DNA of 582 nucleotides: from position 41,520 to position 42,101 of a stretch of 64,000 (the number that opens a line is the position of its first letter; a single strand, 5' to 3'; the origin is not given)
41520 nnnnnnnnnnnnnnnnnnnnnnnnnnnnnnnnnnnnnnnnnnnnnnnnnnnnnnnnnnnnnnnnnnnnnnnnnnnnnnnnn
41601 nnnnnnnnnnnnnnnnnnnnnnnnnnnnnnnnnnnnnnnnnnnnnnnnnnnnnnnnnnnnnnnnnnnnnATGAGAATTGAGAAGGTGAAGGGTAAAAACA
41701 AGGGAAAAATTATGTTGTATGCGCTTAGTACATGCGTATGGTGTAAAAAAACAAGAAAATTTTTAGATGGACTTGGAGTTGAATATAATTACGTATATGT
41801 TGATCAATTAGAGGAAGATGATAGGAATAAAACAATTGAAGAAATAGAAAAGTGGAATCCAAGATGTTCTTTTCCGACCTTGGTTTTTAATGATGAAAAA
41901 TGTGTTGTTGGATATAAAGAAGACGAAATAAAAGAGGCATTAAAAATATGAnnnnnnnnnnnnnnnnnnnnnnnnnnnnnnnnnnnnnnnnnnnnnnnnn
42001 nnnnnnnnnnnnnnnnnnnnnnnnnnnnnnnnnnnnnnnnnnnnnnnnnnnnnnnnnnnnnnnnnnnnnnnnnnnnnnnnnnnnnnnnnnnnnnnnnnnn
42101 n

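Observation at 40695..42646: Four-gene thiol-redox operon: thioredoxin(CVHC)-nitroreductase-glutaredoxin-like-FTR/rubredoxin fusion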

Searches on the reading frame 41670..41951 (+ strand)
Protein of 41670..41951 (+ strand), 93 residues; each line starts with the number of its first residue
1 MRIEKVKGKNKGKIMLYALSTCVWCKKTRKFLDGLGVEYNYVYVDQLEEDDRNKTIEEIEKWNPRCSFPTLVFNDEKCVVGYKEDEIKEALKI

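Call 3: search_protein_families(library=pfam, proteins=[window:41670-41951:+], max_evalue=0.01)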
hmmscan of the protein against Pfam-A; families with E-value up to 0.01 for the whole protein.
window:41670-41951:+ (93 aa): 4 families
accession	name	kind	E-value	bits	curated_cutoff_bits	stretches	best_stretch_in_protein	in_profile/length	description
PF00462.30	Glutaredoxin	-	1.7e-11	44.6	22.9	1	14-76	1-58/60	Glutaredoxin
PF13409.12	GST_N_2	-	4.3e-05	24.5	25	1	21-77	1-55/70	Glutathione S-transferase, N-terminal domain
PF13417.12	GST_N_3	-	0.00023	21.9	22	1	16-77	1-56/75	Glutathione S-transferase, N-terminal domain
PF13098.12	Thioredoxin_2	-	0.0012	19.6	27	1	6-86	1-99/104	Thioredoxin-like domain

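Call 4: search_protein_families(library=ncbifam, proteins=[window:41670-41951:+], max_evalue=0.01)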
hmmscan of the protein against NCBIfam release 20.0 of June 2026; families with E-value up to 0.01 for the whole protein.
window:41670-41951:+ (93 aa): 14 families
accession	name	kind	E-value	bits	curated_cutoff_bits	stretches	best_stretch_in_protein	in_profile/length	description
TIGR02196.1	GlrX_YruB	hypoth_equivalog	4.2e-11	43.2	88.55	1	13-92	1-74/74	glutaredoxin-like protein, YruB-family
TIGR01617.1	arsC_related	subfamily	5.3e-07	29.9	75.05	1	14-45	1-32/117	Spx/MgsR family RNA polymerase-binding regulatory protein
TIGR02194.1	GlrX_NrdH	subfamily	7.3e-07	29.3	85.75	1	14-89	1-70/72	glutaredoxin-like protein NrdH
NF009885.0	PRK13344.1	equivalog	1.1e-05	25.3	152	0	47-90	71-113/132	transcriptional regulator Spx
TIGR02180.1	GRX_euk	equivalog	4.4e-05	23.6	87.25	1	14-76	1-63/84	glutaredoxin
TIGR02181.1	GRX_bact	equivalog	5.7e-05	23.3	90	1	14-82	1-64/80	glutaredoxin 3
TIGR02200.1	GlrX_actino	hypoth_equivalog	0.00016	22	89.5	1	13-79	1-63/77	mycoredoxin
NF007657.0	PRK10329.1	equivalog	0.00032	20.7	131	1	13-49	2-38/81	glutaredoxin-like protein NrdH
NF008107.0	PRK10853.1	equivalog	0.0004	20.5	121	1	14-59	3-50/119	ArsC family reductase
NF041212.1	Uxx_star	subfamily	0.00057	20.1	66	1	14-82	1-64/70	Uxx-star family glutaredoxin-like (seleno)protein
NF007923.0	PRK10638.1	equivalog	0.00094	19.2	129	1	13-77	3-61/83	glutaredoxin 3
NF045501.1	HUGP_GUXX-star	exception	0.0014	18.1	325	1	9-81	162-229/236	HUGP/GUXX-star fusion selenoprotein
NF002459.0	PRK01655.1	subfamily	0.002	18.1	123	0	14-50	2-40/132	transcriptional regulator Spx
NF047338.1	gluta_UXX_star_3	exception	0.0063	16.6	97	0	14-46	1-33/70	UXX-star (seleno)protein family 3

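Call 13: search_solved_structures(query=window:41670-41951:+, max_evalue=0.01, show_alignments=2)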
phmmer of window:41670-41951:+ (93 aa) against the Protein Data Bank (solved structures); distinct sequences matched with E-value up to 0.01: 11.
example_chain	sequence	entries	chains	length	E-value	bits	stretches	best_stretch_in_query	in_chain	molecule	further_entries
3nzn_A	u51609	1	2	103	3.6e-32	113.6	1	5-91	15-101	Glutaredoxin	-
5cax_A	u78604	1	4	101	6.6e-32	112.7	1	5-91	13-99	Glutaredoxin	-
3ic4_A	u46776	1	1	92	1.6e-15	60.2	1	11-91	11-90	Glutaredoxin (Grx-1)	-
7pwe_A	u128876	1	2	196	1.9e-15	60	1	13-91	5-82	Ferredoxin-thioredoxin reductase subunit B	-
2m46_A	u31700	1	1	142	5.6e-05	26.5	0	10-45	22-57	Arsenate reductase, putative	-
3gkx_A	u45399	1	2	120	8.8e-05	25.8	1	13-88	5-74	Putative ArsC family related protein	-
2klx_A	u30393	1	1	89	0.0015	21.9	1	13-75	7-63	Glutaredoxin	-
5kqa_A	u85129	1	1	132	0.0041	20.5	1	10-71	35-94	Glutaredoxin-glutathione complex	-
4fiw_A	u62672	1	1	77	0.0045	20.4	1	14-52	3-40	Putative glutaredoxin NrdH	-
1r7h_A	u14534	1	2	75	0.0075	19.7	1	14-52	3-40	NrdH-redoxin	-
1kte_A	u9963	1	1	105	0.0076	19.6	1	11-83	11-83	THIOLTRANSFERASE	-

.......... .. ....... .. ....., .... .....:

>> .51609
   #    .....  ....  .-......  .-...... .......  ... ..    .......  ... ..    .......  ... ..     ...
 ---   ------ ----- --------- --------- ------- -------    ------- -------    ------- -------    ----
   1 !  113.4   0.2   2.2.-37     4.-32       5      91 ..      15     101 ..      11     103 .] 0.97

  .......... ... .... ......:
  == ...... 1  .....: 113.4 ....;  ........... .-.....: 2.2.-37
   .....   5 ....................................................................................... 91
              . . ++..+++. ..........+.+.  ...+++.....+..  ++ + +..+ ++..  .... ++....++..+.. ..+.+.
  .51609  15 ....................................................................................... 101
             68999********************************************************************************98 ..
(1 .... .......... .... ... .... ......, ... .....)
